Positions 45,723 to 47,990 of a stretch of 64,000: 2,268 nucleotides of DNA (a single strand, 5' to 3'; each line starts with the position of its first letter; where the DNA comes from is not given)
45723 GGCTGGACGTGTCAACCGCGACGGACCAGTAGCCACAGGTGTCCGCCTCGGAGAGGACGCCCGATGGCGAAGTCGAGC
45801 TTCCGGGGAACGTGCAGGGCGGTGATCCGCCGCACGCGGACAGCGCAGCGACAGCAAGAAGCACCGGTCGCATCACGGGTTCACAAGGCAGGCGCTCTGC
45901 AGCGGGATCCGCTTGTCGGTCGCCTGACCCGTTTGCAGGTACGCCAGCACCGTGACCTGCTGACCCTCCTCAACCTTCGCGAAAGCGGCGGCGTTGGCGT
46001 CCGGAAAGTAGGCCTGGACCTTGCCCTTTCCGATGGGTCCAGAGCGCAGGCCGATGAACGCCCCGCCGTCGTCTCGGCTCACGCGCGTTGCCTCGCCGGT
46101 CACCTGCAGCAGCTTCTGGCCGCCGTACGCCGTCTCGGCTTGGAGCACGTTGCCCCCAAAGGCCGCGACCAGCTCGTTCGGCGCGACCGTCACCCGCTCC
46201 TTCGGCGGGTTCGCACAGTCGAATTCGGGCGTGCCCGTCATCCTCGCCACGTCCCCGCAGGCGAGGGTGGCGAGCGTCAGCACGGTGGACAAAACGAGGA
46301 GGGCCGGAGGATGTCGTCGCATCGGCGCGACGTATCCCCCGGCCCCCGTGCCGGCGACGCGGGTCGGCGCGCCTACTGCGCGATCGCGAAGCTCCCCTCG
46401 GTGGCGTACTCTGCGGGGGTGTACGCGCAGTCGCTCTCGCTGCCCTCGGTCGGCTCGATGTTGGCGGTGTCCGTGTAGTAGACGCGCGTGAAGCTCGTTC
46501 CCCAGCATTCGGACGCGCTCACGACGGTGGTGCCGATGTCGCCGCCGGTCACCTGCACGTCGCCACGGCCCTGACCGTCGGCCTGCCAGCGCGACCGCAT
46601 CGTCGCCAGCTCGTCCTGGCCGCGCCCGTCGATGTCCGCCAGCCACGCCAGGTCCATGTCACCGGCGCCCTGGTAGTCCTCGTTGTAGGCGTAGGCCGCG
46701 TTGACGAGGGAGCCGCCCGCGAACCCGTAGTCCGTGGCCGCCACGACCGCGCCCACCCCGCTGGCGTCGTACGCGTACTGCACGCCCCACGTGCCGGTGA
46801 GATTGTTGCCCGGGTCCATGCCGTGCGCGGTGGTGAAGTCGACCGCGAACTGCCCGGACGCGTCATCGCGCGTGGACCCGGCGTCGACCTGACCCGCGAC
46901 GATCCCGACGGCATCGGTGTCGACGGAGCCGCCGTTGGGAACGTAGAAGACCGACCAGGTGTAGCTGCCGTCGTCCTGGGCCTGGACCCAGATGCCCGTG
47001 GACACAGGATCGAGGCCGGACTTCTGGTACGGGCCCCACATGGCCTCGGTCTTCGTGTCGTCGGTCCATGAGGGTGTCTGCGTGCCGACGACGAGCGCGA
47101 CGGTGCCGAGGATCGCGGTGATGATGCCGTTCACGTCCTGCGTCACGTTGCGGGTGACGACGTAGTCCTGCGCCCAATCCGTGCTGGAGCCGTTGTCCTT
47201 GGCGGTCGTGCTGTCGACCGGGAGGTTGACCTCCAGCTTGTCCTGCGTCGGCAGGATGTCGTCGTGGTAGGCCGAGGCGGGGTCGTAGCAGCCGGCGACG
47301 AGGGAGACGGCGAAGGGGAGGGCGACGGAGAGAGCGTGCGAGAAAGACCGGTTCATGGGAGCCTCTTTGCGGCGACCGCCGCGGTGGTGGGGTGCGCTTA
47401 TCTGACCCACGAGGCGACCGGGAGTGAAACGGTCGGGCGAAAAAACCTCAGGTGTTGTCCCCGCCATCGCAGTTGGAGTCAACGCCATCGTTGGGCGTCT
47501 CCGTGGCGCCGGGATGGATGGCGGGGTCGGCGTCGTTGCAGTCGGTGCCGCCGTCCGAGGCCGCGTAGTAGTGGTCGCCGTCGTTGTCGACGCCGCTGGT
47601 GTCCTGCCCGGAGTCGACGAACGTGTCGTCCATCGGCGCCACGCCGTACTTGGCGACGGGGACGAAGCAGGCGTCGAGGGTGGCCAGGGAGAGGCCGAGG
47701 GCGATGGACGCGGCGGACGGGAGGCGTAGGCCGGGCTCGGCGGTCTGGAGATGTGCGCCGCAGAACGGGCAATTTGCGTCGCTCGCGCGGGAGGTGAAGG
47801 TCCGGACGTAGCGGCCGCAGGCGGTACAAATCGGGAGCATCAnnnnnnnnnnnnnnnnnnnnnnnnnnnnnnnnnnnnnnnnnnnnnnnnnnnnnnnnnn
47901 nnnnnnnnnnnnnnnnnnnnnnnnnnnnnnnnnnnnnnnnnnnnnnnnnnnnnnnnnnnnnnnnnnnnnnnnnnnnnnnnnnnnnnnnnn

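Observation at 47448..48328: Tandem paralogous mini-proteins: zinc ribbon + hydrophobic/lipobox segment + single MopE-like Cys/Asp module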

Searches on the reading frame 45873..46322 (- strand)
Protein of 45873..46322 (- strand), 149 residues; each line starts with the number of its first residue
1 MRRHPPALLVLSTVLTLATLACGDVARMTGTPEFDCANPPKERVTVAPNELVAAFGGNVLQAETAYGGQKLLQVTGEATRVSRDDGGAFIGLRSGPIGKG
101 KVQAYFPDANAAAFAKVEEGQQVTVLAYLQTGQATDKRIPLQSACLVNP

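Call 46: search_protein_families(library=pfam, proteins=[window:45873-46322:-], max_evalue=0.01)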
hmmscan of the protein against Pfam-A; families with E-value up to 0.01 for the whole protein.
window:45873-46322:- (149 aa): 1 family
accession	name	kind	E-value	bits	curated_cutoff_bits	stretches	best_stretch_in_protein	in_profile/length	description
PF12869.13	tRNA_anti-like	-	1.9e-05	24.7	23.5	1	36-126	37-129/146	tRNA_anti-like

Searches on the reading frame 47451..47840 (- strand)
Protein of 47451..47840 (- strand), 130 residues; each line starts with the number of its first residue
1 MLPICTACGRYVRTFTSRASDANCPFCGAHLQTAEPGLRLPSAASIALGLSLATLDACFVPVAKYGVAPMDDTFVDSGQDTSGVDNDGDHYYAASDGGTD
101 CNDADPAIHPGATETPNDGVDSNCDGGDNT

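Call 4: search_protein_families(library=pfam, proteins=[window:47451-47840:-], max_evalue=1)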
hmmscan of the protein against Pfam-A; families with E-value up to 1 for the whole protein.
seq(130 aa): 7 families
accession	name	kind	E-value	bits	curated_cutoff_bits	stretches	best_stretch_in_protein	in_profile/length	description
PF11617.13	Cu-binding_MopE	-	3.5e-11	43.6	27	1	100-128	1-28/30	Putative metal-binding motif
PF06221.18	zf-C2HC5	-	0.0035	17.8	25.8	1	2-35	17-48/54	Putative zinc finger motif, C2HC5-type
PF09723.15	Zn_ribbon_8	-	0.0094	16.4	34.4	1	5-31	8-37/41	Zinc ribbon domain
PF25214.1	HVO_B0008_N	-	0.031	14.6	27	1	22-36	2-16/38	HVO_B0008 N-terminal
PF14369.11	Zn_ribbon_19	-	0.056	14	30.8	1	7-28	7-28/35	zinc-ribbon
PF19134.6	DUF5817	-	0.087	13.3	31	1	5-34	6-34/57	Domain of unknown function (DUF5817)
PF17283.8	Zn_ribbon_SprT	-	0.29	11.6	28.1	1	4-32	6-35/38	SprT-like zinc ribbon domain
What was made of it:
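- PF11617 scores above its cut-off (call 4).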

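Call 5: search_protein_families(library=ncbifam, proteins=[window:47451-47840:-], max_evalue=1)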
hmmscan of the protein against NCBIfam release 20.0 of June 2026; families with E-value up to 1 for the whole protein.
seq(130 aa): 4 families
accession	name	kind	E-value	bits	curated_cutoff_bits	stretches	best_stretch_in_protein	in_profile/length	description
NF001607.0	PRK00398.1-4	equivalog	0.0028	17.3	89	1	5-30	12-37/53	DNA-directed RNA polymerase subunit P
TIGR02605.1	CxxC_CxxC_SSSS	subfamily_domain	0.0087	16.1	31.3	1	5-31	8-37/52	FmdB family zinc ribbon protein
NF001629.0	PRK00415.1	equivalog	0.013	15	70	1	5-35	17-47/62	30S ribosomal protein S27e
NF033497.1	rubre_like_arch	subfamily_domain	0.047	13.4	32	1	5-32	3-27/34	rubrerythrin-like domain-containing protein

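Call 11: find_homologous_proteins(query=window:47451-47840:-)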
Query seq(130 aa) (130 aa): 12 proteins with E <= 0.001 among 18 candidates.
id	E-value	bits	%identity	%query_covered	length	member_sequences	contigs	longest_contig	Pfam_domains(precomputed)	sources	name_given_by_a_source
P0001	3.1e-82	291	100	100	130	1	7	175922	PF11617.14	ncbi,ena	-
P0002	4.3e-42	161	65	100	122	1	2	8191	PF11617.14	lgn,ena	-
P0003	1.3e-38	150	59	100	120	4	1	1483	PF11617.14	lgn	-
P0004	4.4e-30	122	53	100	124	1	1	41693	PF11617.14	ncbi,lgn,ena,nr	ncbi:MAG: hypothetical protein EXR69_00845 [Myxococcales bacterium]|nr:hypothetical protein [Myxococ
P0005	6.6e-24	102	69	64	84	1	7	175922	PF11617.14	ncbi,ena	-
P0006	1.5e-7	50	66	36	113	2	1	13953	PF11617.14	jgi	jgi:hypothetical protein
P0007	4.1e-7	48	67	35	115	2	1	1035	PF11617.14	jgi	-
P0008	9.6e-7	47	41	100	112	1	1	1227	PF11617.14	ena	-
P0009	2.0e-6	46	45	82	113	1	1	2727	PF11617.14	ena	-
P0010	4.4e-4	38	37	100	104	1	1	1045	PF11617.14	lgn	-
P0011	4.7e-4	38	64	36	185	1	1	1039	PF11617.14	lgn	-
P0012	6.0e-4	38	61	29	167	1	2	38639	PF11617.14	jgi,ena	-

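Call 14: find_encoding_contigs(protein=P0004, flank=10000, max_places=3)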
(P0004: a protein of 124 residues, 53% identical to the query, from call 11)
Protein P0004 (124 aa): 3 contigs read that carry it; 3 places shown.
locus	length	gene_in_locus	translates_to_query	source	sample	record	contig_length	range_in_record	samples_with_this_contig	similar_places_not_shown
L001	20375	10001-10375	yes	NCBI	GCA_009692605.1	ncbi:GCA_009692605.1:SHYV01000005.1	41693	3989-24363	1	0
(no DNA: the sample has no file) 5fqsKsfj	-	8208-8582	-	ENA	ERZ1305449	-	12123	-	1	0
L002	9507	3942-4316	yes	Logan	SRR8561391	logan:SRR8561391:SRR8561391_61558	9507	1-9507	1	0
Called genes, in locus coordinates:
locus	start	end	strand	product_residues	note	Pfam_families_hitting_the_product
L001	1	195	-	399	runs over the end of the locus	PF04389:Peptidase_M28 (weak), PF01546:Peptidase_M20, PF07687:M20_dimer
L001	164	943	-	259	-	PF14805:THDPS_N_2, PF00132:Hexapep (weak), PF14602:Hexapep_2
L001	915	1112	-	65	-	-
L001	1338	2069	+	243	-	-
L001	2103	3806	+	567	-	PF00004:AAA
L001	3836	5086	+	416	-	PF04055:Radical_SAM, PF13186:SPASM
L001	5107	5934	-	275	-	-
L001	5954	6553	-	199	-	PF02545:Maf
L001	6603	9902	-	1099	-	PF00912:Transgly, PF00905:Transpeptidase (weak)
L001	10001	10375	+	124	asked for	PF11617:Cu-binding_MopE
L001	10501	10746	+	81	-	PF11617:Cu-binding_MopE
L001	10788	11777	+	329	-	PF01551:Peptidase_M23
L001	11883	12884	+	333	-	-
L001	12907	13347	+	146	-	-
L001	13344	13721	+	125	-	-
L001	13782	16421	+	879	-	-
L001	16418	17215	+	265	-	PF01063:Aminotran_4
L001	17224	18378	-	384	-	PF11617:Cu-binding_MopE (weak)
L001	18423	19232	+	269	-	-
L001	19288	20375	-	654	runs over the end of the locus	PF01839:FG-GAP (faint), PF13517:FG-GAP_3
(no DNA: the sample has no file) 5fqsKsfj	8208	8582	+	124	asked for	PF11617:Cu-binding_MopE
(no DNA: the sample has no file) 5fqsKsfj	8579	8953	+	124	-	PF11617:Cu-binding_MopE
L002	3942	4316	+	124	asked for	PF11617:Cu-binding_MopE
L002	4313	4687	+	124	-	PF11617:Cu-binding_MopE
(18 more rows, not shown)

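Call 15: find_encoding_contigs(protein=P0002, flank=10000, max_places=3)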
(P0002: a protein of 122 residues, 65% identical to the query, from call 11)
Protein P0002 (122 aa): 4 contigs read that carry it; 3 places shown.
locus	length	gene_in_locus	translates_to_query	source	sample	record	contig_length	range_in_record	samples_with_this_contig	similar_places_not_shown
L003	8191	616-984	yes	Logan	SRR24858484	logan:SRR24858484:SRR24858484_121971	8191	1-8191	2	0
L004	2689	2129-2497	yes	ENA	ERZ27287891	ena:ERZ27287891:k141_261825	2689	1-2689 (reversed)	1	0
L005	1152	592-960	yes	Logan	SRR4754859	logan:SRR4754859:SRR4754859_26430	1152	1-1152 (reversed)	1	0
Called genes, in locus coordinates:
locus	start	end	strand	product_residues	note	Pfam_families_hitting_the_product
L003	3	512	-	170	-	?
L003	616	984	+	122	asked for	PF11617:Cu-binding_MopE (weak)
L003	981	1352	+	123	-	PF11617:Cu-binding_MopE (weak)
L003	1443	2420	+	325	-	-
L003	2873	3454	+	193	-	PF18306:LDcluster4, PF03641:Lysine_decarbox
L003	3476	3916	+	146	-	PF12869:tRNA_anti-like (weak)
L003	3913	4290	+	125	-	-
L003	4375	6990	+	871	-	-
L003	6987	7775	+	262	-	PF01063:Aminotran_4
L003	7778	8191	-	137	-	?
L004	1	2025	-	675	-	?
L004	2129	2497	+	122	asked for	PF11617:Cu-binding_MopE (weak)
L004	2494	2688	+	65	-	?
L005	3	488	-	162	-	?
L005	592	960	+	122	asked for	PF11617:Cu-binding_MopE (weak)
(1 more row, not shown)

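Call 42: predict_structure(alignment_id=A2)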
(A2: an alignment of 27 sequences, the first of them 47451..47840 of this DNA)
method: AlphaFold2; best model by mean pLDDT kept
length: 130 residues; sequences in the alignment: 27
mean_pLDDT: 70.6   pTM: 0.38
mean pLDDT of the five models: 70.6, 70.2, 69.9, 63.9, 58.5
residues with pLDDT >= 90: 28; 70-90: 38; 50-70: 40; < 50: 24
segments of 3 or more residues with pLDDT < 50: 17-19, 56-63, 66-78
pLDDT, mean of each block of 10 residues (from residue 1): 75 61 78 60 60 51 47 47 83 89 93 91 83
secondary structure, 60 per line:
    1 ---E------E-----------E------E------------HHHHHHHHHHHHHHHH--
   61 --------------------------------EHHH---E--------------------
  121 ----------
elements in order: H43-58
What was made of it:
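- On Zinc ribbon (Pfam DZR / zinc_ribbon_2 type): AF2 gives pLDDT 60-78 for this part (call 42).
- On Type II (N-in) signal-anchor membrane protein: The AF2 helix is 16 residues at low confidence (call 42).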

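Call 44: search_solved_structures(query=A2, max_evalue=1, show_alignments=2)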
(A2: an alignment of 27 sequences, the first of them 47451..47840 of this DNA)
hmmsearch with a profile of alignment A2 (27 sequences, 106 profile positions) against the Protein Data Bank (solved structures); distinct sequences matched with E-value up to 1: 31.
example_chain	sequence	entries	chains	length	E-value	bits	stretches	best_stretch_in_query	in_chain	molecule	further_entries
2vov_A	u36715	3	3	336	1.3e-09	41.8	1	62-104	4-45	SURFACE-ASSOCIATED PROTEIN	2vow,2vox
5w7a_B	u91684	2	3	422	0.008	19.9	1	59-102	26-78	Acyloxyacyl hydrolase large subunit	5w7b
5w7c_C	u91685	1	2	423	0.014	19.1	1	63-102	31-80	Acyloxyacyl hydrolase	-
5w78_B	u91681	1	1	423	0.014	19.1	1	63-102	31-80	Acyloxyacyl hydrolase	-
5w7d_A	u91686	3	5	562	0.042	17.6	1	75-102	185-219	Acyloxyacyl hydrolase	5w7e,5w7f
3mqk_B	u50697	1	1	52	0.088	16.5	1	2-29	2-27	Ribosome biogenesis protein Nop10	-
2rfk_B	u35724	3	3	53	0.092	16.5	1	2-29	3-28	Ribosome biogenesis protein Nop10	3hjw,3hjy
2ey4_E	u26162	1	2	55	0.099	16.4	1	2-28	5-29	Ribosome biogenesis protein Nop10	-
2apo_B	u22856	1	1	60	0.1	16.4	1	2-28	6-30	Ribosome biogenesis protein Nop10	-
2aus_D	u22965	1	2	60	0.1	16.4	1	2-28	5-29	Ribosome biogenesis protein Nop10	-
2aqc_A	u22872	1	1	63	0.11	16.2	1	2-28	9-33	Ribosome biogenesis protein Nop10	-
2vje_B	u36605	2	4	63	0.12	16.2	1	2-27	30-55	MDM4 PROTEIN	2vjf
9p3z_A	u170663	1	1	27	0.12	16.1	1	2-26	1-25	Zinc finger C4H2 domain-containing protein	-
5mnj_D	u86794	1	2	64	0.12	16.1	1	2-27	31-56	Protein Mdm4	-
2hvy_C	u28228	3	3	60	0.12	16.1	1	2-28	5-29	Ribosome biogenesis protein Nop10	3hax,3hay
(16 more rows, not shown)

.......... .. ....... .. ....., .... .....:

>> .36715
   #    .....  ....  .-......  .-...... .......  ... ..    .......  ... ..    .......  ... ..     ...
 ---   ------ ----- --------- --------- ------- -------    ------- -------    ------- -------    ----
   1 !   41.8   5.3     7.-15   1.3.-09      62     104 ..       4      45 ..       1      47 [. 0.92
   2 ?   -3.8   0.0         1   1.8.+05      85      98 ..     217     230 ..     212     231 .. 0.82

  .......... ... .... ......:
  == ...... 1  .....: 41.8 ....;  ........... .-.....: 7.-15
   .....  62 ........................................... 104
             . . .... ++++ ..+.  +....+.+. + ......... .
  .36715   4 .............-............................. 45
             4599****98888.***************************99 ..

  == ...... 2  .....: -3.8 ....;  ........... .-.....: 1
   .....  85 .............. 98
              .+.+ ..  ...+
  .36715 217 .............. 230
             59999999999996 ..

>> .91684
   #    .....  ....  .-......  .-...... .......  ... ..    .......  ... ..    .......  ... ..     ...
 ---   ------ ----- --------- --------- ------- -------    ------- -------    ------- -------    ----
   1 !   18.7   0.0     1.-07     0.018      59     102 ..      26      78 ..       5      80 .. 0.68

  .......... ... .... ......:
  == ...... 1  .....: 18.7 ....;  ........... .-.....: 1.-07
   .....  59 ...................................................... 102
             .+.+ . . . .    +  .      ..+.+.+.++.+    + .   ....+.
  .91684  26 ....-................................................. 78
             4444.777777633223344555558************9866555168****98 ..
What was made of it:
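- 47451..47588 (-): par2 C-terminal Cys/Asp module (PF11617); pLDDT 83-93 in the model. calls 4, 42, 44
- The family profile hits MopE* (2VOV) residues 4-45 at E 1.3e-9 (call 44).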

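Call 45: fold_search(model_id=the predicted structure, library=pdb)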
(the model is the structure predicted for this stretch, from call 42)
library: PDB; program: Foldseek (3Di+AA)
matches with E <= 10: 24; with E <= 0.001: 0
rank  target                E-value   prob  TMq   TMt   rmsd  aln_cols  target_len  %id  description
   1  9bct_P                7.0e-01  0.84  0.22  0.52   1.9        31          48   29  Cryo-EM structure of Thermococcus kodakarensis FttA-dependent transcription pre-termination complex containing 44 nt R (released 2024-07-31)
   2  7zpq_CC               3.2e+00  0.08  0.23  0.25  15.1        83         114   20  Structure of the RQT-bound 80S ribosome from S. cerevisiae (C1) (released 2023-02-22)
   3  5iy0_A                4.8e+00  0.08  0.14  0.08   6.1        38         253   18  PfMCM N-terminal domain double hexamer (released 2016-07-13)
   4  8w59_B                6.3e+00  0.12  0.19  0.36   2.9        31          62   19  Crystal structure of the RING domain of human XIAP treated with arsenic trioxide (released 2023-09-27)
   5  3eb5                  6.7e+00  0.11  0.18  0.32   2.9        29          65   24  Structure of the cIAP2 RING domain (released 2008-09-09)
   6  9fny_AY               7.1e+00  0.15  0.21  0.41   2.0        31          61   32  PF30S-PF30S dimer mediated by aRDF from P. furiosus (Structure I) (released 2025-01-15)
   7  3p2a_A                7.1e+00  0.15  0.20  0.18   2.2        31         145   35  Crystal Structure of Thioredoxin 2 from Yersinia pestis (released 2010-10-13)
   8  5o6t_B                7.1e+00  0.11  0.20  0.35   3.1        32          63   19  BIRC4 RING in complex with dimeric ubiquitin variant (released 2017-11-01)
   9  4ic3_B                7.1e+00  0.11  0.19  0.35   2.9        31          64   19  Crystal structure of the F495L mutant XIAP RING domain (released 2012-12-19)
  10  1k83_L                7.6e+00  0.11  0.19  0.48   2.2        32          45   28  Crystal Structure of Yeast RNA Polymerase II Complexed with the Inhibitor Alpha Amanitin (released 2002-02-13)
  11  2dar_MODEL_1_A        7.6e+00  0.03  0.11  0.15   8.2        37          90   19  Solution structure of first LIM domain of Enigma-like PDZ and LIM domains protein (released 2006-12-12)
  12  3p2a_C                8.2e+00  0.15  0.21  0.19   2.2        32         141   38  Crystal Structure of Thioredoxin 2 from Yersinia pestis (released 2010-10-13)
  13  8w59_A                8.2e+00  0.10  0.20  0.37   3.1        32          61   19  Crystal structure of the RING domain of human XIAP treated with arsenic trioxide (released 2023-09-27)
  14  6zj3_Ly               8.2e+00  0.02  0.16  0.18  15.7        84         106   13  Cryo-EM structure of the highly atypical cytoplasmic ribosome of Euglena gracilis (released 2020-10-07)
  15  3p2a_D                8.7e+00  0.14  0.21  0.19   2.2        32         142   38  Crystal Structure of Thioredoxin 2 from Yersinia pestis (released 2010-10-13)
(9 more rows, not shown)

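Call 91: list_cluster_members(proteins=[P0001, P0005, P0230])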
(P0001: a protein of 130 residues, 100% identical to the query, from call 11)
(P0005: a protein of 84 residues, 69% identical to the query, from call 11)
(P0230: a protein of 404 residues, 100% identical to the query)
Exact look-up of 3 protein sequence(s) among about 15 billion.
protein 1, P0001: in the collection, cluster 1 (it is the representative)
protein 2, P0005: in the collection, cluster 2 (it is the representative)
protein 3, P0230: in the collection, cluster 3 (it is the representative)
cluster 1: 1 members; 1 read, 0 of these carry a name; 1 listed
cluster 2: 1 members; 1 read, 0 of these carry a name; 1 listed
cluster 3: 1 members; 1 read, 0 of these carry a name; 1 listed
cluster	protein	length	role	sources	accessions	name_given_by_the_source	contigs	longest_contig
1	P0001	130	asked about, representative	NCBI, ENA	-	-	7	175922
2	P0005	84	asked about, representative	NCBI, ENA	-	-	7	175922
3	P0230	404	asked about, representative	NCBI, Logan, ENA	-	-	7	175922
